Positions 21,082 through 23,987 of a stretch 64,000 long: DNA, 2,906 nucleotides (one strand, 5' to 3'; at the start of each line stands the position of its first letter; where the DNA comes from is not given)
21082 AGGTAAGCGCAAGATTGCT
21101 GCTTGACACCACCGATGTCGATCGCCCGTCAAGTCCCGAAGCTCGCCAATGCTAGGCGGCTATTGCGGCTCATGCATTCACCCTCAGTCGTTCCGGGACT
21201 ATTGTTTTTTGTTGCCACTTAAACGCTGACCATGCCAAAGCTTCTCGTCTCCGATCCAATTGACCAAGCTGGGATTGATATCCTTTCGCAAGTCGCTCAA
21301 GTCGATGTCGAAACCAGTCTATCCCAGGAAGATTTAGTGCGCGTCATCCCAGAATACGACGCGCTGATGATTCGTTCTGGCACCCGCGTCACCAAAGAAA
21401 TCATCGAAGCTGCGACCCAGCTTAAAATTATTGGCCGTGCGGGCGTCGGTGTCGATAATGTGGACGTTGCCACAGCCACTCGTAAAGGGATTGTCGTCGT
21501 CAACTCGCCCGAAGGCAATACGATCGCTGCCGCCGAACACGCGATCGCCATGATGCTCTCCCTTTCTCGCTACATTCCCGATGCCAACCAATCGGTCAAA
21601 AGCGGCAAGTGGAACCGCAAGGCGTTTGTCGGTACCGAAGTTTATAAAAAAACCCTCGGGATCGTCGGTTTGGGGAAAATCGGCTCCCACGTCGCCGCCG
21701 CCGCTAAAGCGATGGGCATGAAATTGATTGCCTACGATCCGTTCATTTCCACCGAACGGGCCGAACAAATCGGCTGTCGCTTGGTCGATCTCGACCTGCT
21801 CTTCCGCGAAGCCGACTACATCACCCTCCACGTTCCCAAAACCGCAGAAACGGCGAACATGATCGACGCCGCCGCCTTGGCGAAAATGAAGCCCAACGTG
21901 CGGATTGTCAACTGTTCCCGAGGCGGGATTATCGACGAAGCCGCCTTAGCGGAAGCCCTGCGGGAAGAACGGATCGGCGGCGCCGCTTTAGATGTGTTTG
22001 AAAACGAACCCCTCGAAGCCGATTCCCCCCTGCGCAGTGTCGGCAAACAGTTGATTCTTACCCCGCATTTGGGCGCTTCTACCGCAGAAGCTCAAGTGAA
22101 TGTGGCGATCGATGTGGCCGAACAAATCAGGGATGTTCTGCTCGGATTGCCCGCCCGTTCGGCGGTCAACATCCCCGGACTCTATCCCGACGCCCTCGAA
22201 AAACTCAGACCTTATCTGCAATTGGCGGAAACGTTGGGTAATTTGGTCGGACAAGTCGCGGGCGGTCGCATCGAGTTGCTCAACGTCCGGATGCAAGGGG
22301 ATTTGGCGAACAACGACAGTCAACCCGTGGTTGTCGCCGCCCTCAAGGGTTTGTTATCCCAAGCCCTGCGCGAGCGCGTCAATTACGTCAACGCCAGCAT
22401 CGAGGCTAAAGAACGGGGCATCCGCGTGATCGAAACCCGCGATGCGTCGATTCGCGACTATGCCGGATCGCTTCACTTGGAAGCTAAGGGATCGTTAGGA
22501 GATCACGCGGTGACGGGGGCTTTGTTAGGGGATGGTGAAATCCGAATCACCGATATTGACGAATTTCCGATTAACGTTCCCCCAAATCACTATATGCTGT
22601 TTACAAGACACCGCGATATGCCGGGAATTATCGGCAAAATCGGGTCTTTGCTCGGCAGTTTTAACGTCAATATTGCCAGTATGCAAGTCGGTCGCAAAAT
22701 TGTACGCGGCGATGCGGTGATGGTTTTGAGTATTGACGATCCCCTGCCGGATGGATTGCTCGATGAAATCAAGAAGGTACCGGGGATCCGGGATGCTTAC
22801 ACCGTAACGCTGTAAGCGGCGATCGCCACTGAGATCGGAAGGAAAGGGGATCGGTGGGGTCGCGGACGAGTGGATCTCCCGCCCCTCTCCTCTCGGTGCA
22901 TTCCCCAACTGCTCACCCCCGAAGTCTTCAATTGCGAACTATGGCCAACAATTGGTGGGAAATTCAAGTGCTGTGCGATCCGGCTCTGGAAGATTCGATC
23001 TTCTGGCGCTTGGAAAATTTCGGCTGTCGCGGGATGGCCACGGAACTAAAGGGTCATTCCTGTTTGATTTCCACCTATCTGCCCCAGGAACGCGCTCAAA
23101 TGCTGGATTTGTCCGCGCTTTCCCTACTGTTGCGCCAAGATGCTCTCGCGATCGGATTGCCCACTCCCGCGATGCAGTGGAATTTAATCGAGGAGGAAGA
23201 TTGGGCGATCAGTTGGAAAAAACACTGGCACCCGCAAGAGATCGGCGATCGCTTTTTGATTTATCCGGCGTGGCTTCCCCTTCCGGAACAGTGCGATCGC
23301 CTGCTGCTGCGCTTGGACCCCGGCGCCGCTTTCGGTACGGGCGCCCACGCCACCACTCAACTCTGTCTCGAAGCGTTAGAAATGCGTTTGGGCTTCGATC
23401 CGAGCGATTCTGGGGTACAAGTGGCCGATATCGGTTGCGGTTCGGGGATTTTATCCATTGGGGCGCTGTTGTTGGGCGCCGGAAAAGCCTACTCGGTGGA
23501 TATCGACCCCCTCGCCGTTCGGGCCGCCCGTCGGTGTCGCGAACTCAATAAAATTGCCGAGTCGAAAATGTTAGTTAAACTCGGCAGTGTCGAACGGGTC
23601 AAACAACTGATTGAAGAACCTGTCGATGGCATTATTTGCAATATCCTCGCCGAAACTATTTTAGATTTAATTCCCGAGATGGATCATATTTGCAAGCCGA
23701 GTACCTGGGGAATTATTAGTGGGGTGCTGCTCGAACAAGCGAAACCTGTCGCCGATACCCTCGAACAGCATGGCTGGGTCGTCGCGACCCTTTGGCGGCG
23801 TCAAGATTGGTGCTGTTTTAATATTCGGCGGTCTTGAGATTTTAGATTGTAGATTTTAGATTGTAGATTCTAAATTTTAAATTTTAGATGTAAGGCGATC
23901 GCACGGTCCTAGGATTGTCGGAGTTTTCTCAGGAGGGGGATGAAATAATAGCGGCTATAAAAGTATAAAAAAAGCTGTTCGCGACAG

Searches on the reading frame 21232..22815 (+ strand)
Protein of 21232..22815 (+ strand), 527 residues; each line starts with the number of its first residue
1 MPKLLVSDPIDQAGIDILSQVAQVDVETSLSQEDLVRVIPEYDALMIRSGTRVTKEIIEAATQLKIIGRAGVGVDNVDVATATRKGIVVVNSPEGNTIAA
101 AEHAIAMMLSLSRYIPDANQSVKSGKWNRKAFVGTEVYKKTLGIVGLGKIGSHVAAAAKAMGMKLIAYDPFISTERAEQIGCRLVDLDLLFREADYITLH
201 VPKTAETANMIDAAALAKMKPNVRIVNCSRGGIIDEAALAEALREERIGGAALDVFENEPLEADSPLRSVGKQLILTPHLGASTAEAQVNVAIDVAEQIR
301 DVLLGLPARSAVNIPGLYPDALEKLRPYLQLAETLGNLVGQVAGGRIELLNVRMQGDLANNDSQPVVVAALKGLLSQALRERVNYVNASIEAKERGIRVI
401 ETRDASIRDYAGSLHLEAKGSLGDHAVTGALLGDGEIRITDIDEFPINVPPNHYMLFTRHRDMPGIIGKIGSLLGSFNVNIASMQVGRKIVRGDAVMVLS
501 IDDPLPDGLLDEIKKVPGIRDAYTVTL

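Call 10: search_protein_families(library=pfam, proteins=[window:21232-22815:+], max_evalue=0.01)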
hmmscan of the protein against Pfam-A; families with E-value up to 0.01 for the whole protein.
window:21232-22815:+ (527 aa): 6 families
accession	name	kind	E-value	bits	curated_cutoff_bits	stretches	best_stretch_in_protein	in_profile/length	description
PF02826.25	2-Hacid_dh_C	-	7e-64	214.9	25.1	1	105-281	1-178/178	D-isomer specific 2-hydroxyacid dehydrogenase, NAD binding domain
PF00389.36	2-Hacid_dh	-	2.1e-39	134.7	24.6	1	5-313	2-134/134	D-isomer specific 2-hydroxyacid dehydrogenase, catalytic domain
PF19304.4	PGDH_inter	-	2.2e-28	99.2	27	1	324-442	1-118/119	D-3-phosphoglycerate dehydrogenase intervening domain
PF01842.31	ACT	-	3e-11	43.3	27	1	454-517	1-65/66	ACT domain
PF03446.21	NAD_binding_2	-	2.7e-05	24.7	21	1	142-248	2-112/161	NAD binding domain of 6-phosphogluconate dehydrogenase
PF22629.2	ACT_AHAS_ss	-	0.0011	19.6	27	1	459-519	4-65/67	AHAS small subunit-like ACT domain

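Call 73: find_homologous_proteins(query=window:21232-22815:+, max_evalue=1e-50)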
Query window:21232-22815:+ (527 aa): 7989 proteins with E <= 1e-50 among 8000 candidates; the best 120 are listed.
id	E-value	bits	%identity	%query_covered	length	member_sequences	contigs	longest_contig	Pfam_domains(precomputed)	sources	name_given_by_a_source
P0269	0.0e+0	1130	100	100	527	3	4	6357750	PF19304.5,PF00389.37,PF01842.32,PF02826.26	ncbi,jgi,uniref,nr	ncbi:phosphoglycerate dehydrogenase [Oxynema aestuarii]|jgi:D-3-phosphoglycerate dehydrogenase|unire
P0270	0.0e+0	1027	88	100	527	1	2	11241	PF19304.5,PF00389.37,PF01842.32,PF02826.26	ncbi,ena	ncbi:MAG TPA: phosphoglycerate dehydrogenase [Vampirovibrionales bacterium]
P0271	0.0e+0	1025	88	100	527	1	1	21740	PF19304.5,PF00389.37,PF01842.32,PF02826.26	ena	-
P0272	0.0e+0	1025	88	100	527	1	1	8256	PF19304.5,PF00389.37,PF01842.32,PF02826.26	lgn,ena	-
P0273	0.0e+0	1024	88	100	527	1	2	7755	PF19304.5,PF00389.37,PF01842.32,PF02826.26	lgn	-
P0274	0.0e+0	1024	88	100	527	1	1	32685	PF19304.5,PF00389.37,PF01842.32,PF02826.26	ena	-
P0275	0.0e+0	1023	88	100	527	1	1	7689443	PF19304.5,PF00389.37,PF01842.32,PF02826.26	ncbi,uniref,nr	ncbi:phosphoglycerate dehydrogenase [Oscillatoria acuminata]|uniref:D-3-phosphoglycerate dehydrogena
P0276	0.0e+0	1023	88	100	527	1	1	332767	PF19304.5,PF00389.37,PF01842.32,PF02826.26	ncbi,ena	-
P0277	0.0e+0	1023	88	100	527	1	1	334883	PF19304.5,PF00389.37,PF01842.32,PF02826.26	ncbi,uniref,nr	ncbi:phosphoglycerate dehydrogenase [Laspinema palackyanum]|uniref:phosphoglycerate dehydrogenase n=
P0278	0.0e+0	1023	88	100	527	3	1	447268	PF19304.5,PF00389.37,PF01842.32,PF02826.26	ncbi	-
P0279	0.0e+0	1023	88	100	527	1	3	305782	PF19304.5,PF00389.37,PF01842.32,PF02826.26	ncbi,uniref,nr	ncbi:phosphoglycerate dehydrogenase [Laspinema olomoucense]|uniref:D-3-phosphoglycerate dehydrogenas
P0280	0.0e+0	1022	88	100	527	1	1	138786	PF19304.5,PF00389.37,PF01842.32,PF02826.26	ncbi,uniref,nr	ncbi:phosphoglycerate dehydrogenase [Laspinema sp. A4]|uniref:phosphoglycerate dehydrogenase n=1 Tax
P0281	0.0e+0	1022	88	100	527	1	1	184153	PF19304.5,PF00389.37,PF01842.32,PF02826.26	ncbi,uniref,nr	ncbi:phosphoglycerate dehydrogenase [Laspinema olomoucense]|uniref:phosphoglycerate dehydrogenase n=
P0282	0.0e+0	1022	88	100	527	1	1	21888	PF19304.5,PF00389.37,PF01842.32,PF02826.26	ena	-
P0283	0.0e+0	1022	88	100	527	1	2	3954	PF19304.5,PF00389.37,PF01842.32,PF02826.26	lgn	-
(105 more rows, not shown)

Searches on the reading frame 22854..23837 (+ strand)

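Call 10: search_protein_families(library=pfam, proteins=[window:22854-23837:+], max_evalue=0.01)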
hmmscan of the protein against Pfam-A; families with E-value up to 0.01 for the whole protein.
window:22854-23837:+ (327 aa): 6 families
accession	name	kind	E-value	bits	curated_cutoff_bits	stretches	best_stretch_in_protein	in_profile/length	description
PF06325.19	PrmA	-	1.2e-82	278.2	22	1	33-326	1-295/296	Ribosomal protein L11 methyltransferase (PrmA)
PF13847.12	Methyltransf_31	-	1.1e-07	32.1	27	1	185-279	2-93/145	Methyltransferase domain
PF05175.20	MTS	-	6.7e-07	29.5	23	1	168-263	20-105/170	Methyltransferase small domain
PF13649.12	Methyltransf_25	-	2.9e-05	25.1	27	1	190-282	1-95/97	Methyltransferase domain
PF08241.18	Methyltransf_11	-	8.1e-05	23.6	21.2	1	192-272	2-79/95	Methyltransferase domain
PF13489.12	Methyltransf_23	-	0.0024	18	27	1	184-285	20-113/164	Methyltransferase domain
